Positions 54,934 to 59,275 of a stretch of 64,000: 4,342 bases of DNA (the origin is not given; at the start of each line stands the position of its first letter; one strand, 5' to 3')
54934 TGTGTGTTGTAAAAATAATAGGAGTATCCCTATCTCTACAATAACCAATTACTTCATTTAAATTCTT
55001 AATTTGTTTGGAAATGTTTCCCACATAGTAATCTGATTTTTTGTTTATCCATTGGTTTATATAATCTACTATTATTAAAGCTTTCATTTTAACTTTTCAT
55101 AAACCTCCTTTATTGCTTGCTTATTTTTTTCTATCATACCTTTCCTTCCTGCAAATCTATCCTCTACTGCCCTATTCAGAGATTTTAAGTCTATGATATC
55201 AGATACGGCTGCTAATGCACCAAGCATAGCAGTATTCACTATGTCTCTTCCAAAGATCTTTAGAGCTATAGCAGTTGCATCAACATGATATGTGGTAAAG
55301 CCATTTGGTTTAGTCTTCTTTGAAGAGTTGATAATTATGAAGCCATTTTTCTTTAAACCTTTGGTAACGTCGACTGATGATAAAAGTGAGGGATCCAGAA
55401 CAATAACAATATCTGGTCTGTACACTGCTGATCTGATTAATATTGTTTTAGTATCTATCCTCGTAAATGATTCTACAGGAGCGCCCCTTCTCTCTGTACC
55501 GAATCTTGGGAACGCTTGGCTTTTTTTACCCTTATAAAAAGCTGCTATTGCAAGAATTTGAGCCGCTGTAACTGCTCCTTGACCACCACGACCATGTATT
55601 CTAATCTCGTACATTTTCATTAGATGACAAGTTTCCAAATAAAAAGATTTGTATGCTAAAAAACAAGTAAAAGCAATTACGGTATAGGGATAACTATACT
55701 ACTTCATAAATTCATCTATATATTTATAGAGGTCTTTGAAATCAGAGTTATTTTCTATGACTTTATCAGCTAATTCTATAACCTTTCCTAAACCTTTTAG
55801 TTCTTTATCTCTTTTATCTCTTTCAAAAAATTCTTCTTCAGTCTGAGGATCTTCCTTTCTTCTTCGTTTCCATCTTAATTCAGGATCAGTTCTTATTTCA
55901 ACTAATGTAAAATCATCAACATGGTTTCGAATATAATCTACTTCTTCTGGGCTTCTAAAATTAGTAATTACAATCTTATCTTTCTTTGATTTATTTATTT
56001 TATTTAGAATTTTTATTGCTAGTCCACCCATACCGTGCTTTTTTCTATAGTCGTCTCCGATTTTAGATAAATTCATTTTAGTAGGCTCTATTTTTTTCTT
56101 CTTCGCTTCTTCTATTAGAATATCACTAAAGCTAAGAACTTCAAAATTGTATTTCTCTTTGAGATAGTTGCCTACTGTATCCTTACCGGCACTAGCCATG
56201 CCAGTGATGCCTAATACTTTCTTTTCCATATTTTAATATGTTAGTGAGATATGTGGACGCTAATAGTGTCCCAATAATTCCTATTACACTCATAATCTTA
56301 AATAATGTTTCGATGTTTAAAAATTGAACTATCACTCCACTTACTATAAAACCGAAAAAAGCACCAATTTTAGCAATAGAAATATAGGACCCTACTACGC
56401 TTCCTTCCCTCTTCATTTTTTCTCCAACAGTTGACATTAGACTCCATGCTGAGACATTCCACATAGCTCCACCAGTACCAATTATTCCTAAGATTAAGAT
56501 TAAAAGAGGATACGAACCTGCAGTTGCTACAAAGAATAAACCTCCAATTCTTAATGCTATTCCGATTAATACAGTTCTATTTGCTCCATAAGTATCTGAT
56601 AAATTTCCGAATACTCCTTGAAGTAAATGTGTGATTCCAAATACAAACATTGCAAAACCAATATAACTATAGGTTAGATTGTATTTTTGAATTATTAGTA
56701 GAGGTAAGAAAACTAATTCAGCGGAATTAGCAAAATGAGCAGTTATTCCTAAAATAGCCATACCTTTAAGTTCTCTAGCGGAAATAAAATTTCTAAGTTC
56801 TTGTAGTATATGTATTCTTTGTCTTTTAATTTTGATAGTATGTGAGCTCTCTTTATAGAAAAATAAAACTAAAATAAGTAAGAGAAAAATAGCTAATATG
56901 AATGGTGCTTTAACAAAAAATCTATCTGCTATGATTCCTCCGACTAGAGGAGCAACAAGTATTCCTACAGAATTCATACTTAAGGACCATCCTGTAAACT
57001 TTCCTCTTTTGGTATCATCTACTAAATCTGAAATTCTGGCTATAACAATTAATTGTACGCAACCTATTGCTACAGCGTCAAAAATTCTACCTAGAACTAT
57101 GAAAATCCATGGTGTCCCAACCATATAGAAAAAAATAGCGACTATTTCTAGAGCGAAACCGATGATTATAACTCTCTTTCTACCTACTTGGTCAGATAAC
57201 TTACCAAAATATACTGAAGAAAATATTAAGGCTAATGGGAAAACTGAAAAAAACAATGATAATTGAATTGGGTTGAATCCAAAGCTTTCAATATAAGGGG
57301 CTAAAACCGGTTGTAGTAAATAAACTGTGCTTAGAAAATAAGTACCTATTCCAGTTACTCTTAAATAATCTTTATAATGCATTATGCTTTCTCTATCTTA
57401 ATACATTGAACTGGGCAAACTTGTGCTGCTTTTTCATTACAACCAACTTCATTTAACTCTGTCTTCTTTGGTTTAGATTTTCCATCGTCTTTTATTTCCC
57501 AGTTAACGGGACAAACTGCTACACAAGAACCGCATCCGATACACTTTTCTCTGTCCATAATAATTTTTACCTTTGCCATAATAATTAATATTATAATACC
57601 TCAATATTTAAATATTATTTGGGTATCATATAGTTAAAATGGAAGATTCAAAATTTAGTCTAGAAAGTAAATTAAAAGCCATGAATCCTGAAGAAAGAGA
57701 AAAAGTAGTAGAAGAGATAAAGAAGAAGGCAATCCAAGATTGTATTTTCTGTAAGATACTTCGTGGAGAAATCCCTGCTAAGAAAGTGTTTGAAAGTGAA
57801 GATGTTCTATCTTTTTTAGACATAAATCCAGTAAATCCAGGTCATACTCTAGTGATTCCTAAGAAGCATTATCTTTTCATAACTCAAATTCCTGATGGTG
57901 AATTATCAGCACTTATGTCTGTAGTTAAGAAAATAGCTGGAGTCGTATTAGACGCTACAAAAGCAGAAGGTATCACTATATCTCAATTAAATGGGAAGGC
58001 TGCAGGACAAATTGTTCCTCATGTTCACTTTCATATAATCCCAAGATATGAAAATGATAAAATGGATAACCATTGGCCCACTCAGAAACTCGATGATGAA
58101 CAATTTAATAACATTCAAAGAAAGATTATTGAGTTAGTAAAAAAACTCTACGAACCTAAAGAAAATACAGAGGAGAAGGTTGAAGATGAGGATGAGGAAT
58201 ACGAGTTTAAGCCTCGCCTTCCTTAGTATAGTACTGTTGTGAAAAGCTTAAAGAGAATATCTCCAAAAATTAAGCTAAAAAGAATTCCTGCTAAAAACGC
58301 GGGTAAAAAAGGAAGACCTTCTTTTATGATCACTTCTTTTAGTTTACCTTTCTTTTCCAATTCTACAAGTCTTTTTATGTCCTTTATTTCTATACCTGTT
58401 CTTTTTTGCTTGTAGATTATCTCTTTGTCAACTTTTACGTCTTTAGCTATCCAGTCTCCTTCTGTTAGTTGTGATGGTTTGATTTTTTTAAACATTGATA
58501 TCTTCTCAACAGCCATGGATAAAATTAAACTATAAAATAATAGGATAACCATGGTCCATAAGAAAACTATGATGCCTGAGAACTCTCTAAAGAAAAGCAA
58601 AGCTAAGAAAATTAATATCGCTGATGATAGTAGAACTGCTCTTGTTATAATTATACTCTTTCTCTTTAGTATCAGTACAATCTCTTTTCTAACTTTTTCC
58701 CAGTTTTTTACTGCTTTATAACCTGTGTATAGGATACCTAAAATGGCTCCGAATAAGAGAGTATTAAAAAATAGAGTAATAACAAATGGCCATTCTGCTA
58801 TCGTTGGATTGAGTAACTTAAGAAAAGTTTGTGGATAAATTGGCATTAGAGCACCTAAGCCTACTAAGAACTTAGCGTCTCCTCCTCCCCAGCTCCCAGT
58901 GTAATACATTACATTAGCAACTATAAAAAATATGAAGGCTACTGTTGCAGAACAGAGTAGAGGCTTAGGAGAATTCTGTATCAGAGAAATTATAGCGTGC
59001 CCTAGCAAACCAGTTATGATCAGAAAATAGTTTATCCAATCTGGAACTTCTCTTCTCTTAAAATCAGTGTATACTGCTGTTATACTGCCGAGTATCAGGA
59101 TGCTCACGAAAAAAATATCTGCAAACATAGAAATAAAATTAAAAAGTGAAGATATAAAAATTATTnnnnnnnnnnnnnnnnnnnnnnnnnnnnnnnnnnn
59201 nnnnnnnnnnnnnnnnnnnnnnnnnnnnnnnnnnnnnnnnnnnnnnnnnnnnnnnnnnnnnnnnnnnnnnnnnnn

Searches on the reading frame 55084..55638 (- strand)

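Call 8: search_protein_families(library=ncbifam, proteins=[window:55084-55638:-])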
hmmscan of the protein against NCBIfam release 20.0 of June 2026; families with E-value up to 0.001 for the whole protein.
window:55084-55638:- (184 aa): 26 families (the best 25 are shown)
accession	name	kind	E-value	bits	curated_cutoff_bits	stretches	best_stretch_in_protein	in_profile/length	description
NF006321.0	PRK08534.1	equivalog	3.1e-71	238.8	225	1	9-183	1-177/181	pyruvate ferredoxin oxidoreductase subunit gamma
NF040683.1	PorC_Meth_Thtga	equivalog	6e-68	228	270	1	9-184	1-174/177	pyruvate synthase subunit PorC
TIGR02175.1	PorC_KorC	subfamily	1.1e-66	224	81.1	1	9-183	1-175/177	2-oxoacid:acceptor oxidoreductase, gamma subunit, pyruvate/2-ketoisovalerate family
NF010632.0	PRK14029.1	equivalog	3.4e-59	199.6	335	1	9-183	1-180/185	pyruvate/ketoisovalerate ferredoxin oxidoreductase subunit gamma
NF045762.1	PhenlGlyoxDHPadE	equivalog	1.2e-46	158.9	300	1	9-182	1-178/187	NADH-dependent phenylglyoxylate dehydrogenase subunit gamma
NF004497.0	PRK05844.1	equivalog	1.7e-32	112.5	243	1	9-183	1-185/186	pyruvate flavodoxin oxidoreductase subunit gamma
TIGR03710.1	OAFO_sf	subfamily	5.3e-19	68.2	482.75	1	11-182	3-172/561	2-oxoacid:acceptor oxidoreductase subunit alpha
NF006323.0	PRK08537.1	equivalog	2.5e-17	62.8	235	1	11-182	4-177/181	2-oxoacid:ferredoxin oxidoreductase subunit gamma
NF005322.0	PRK06853.1-2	equivalog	9.2e-15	54.9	237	2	7-107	3-101/197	indolepyruvate oxidoreductase subunit beta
NF005323.0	PRK06853.1-3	equivalog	9.8e-11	41.9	238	1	8-107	5-101/197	indolepyruvate oxidoreductase subunit beta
NF005325.0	PRK06853.1-5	equivalog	1.2e-10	41.5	230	1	9-107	3-99/192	indolepyruvate oxidoreductase subunit beta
NF045790.1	OxalOxreddelta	equivalog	4.5e-10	39.2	230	1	26-109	32-119/316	oxalate oxidoreductase subunit delta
NF004916.0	PRK06274.1-2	equivalog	9e-10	38.9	227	1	14-177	7-170/178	indolepyruvate oxidoreductase subunit beta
NF005324.0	PRK06853.1-4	equivalog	3.1e-09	37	222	1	10-177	3-183/196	indolepyruvate oxidoreductase subunit beta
TIGR03334.1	IOR_beta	equivalog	6.3e-09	36.1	205.8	1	10-106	1-94/189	indolepyruvate ferredoxin oxidoreductase subunit beta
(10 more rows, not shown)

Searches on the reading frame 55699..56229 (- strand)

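Call 8: search_protein_families(library=ncbifam, proteins=[window:55699-56229:-])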
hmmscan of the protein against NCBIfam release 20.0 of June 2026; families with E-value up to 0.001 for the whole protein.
window:55699-56229:- (176 aa): 5 families
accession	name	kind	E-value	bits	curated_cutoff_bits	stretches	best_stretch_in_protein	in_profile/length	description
NF006226.0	PRK08356.1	equivalog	5e-12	45.9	189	1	1-174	3-189/195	hypothetical protein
NF041025.1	antiphage_deaminase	equivalog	1.5e-09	37.3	400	1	5-175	3-206/437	anti-phage dCTP deaminase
TIGR00152.1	TIGR00152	equivalog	3.3e-08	33.6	65.55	1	5-62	1-53/188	dephospho-CoA kinase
NF003122.0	PRK04040.1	equivalog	0.00053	19.6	155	1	4-63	3-64/189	adenylate kinase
NF040667.1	hom_kin_desulfo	exception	0.00086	19.2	197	0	8-41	5-37/163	homoserine kinase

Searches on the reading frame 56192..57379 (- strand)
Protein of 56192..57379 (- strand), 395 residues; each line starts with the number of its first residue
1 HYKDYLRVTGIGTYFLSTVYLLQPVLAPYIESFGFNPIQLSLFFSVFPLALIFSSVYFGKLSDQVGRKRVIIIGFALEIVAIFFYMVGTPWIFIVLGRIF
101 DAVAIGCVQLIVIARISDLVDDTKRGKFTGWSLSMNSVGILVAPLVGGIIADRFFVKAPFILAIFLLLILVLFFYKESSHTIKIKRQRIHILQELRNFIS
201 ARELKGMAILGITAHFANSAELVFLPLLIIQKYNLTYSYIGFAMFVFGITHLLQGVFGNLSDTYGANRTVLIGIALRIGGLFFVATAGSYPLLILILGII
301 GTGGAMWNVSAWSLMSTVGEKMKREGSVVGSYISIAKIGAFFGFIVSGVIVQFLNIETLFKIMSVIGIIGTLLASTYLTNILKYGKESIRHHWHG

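Call 33: search_protein_families(library=pfam, proteins=[window:56192-57379:-], max_evalue=0.00001)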
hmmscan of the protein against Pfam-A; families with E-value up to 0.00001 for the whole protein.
window:56192-57379:- (395 aa): 3 families
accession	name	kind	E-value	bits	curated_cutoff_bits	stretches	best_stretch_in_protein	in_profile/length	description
PF07690.21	MFS_1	-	4.4e-45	154.5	33.4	2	18-249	11-249/347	Major Facilitator Superfamily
PF00083.30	Sugar_tr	-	1.1e-12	48.1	22.3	1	38-179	46-195/452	Sugar (and other) transporter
PF12832.13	MFS_1_like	-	3e-06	27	25.2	1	15-361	9-372/373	MFS_1 like family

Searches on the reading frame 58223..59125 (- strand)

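Call 33: search_protein_families(library=pfam, proteins=[window:58223-59125:-], max_evalue=0.00001)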
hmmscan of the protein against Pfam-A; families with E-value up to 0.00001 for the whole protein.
window:58223-59125:- (300 aa): 2 families
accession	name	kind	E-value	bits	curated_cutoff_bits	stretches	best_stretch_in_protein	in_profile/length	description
PF01478.23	Peptidase_A24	-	1.2e-14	55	26.5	1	9-131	2-104/104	Type IV leader peptidase family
PF06847.16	Arc_PepC_II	-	5.4e-06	27.3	29.9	1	245-290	47-93/93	Archaeal Peptidase A24 C-terminus Type II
